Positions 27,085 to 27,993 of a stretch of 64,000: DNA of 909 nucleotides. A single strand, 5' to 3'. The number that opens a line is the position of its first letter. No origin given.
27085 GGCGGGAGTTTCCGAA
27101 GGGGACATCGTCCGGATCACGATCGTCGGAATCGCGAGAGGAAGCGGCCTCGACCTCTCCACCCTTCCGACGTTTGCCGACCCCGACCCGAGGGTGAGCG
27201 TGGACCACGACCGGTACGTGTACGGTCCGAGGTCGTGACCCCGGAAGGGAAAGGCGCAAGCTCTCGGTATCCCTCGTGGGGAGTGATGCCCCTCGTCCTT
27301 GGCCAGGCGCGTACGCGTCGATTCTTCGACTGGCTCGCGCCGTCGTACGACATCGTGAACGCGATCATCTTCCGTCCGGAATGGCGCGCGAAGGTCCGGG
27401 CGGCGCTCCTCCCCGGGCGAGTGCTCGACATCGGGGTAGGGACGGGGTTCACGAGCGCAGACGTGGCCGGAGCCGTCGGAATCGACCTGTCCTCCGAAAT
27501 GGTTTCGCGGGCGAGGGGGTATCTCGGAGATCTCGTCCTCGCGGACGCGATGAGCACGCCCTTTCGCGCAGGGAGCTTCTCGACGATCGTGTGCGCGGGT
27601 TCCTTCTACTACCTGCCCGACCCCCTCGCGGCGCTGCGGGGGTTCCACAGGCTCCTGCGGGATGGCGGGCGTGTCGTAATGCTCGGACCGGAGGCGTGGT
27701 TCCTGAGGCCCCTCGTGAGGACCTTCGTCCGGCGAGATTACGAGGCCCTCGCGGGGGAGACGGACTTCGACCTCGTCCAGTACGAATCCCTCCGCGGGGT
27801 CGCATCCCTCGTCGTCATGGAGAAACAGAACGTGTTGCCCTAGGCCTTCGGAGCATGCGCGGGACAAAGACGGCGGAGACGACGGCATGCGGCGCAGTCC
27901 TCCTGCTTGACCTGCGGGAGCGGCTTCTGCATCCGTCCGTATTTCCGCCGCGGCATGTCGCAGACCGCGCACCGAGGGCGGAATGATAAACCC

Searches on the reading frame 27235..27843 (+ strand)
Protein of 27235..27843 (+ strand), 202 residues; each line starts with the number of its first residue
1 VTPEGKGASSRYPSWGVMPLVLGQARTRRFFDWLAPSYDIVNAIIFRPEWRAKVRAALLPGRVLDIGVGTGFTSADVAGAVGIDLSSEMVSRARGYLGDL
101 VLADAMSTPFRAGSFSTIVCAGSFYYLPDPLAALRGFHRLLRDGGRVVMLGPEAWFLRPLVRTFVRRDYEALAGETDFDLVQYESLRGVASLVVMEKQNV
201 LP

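Call 94: search_protein_families(library=pfam, proteins=[window:27235-27843:+], max_evalue=0.00001)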
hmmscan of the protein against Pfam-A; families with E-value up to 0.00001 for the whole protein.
window:27235-27843:+ (202 aa): 6 families
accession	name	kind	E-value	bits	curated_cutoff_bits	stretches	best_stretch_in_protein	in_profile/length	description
PF08241.18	Methyltransf_11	-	2.2e-16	60.7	21.2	1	64-148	1-94/95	Methyltransferase domain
PF13649.12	Methyltransf_25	-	6.8e-15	56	27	1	63-145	1-97/97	Methyltransferase domain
PF13489.12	Methyltransf_23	-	4.1e-12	46.6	27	1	58-153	21-120/164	Methyltransferase domain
PF08242.18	Methyltransf_12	-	1.8e-11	45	30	1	64-147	1-98/98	Methyltransferase domain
PF13847.12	Methyltransf_31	-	4.6e-09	36.6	27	1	62-153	6-113/145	Methyltransferase domain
PF01209.24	Ubie_methyltran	-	3.9e-07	30.1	20.1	1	23-150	5-152/233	ubiE/COQ5 methyltransferase family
